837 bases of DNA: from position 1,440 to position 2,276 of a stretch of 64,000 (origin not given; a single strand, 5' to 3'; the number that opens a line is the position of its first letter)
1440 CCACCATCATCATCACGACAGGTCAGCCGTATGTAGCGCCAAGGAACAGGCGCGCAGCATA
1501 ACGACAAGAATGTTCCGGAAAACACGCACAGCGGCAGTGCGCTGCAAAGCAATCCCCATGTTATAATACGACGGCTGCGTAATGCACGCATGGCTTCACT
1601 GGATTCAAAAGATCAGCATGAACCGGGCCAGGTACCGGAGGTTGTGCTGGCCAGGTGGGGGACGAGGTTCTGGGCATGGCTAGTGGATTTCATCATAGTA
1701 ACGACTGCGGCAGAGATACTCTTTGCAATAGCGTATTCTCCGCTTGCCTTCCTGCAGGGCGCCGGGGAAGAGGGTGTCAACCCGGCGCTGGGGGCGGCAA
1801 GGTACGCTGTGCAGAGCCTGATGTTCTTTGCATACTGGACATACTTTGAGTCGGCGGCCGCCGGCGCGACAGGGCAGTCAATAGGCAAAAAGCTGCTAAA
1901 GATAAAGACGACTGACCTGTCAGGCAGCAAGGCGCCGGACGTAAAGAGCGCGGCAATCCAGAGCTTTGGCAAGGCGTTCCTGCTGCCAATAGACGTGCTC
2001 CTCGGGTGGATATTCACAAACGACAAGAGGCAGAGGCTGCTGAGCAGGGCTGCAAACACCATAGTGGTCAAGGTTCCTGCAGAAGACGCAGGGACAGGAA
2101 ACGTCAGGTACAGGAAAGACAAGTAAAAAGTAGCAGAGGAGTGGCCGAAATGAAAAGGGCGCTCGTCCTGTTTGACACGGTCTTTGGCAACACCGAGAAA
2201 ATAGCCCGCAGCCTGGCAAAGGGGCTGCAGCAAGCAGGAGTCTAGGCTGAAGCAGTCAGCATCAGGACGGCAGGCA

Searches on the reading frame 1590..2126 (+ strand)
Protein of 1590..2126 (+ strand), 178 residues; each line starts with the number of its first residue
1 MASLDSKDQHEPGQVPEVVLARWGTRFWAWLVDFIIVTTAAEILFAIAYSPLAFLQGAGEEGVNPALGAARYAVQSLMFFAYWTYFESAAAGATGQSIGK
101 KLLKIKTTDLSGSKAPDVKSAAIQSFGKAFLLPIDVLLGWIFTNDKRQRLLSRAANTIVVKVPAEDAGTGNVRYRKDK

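Call 54: search_protein_families(library=pfam, proteins=[window:1590-2126:+], max_evalue=0.01)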
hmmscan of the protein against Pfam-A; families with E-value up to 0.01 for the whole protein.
window:1590-2126:+ (178 aa): 1 family
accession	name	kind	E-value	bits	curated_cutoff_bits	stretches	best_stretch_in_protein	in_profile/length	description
PF06271.18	RDD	-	6.8e-14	52.8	24.1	1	21-150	2-131/137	RDD family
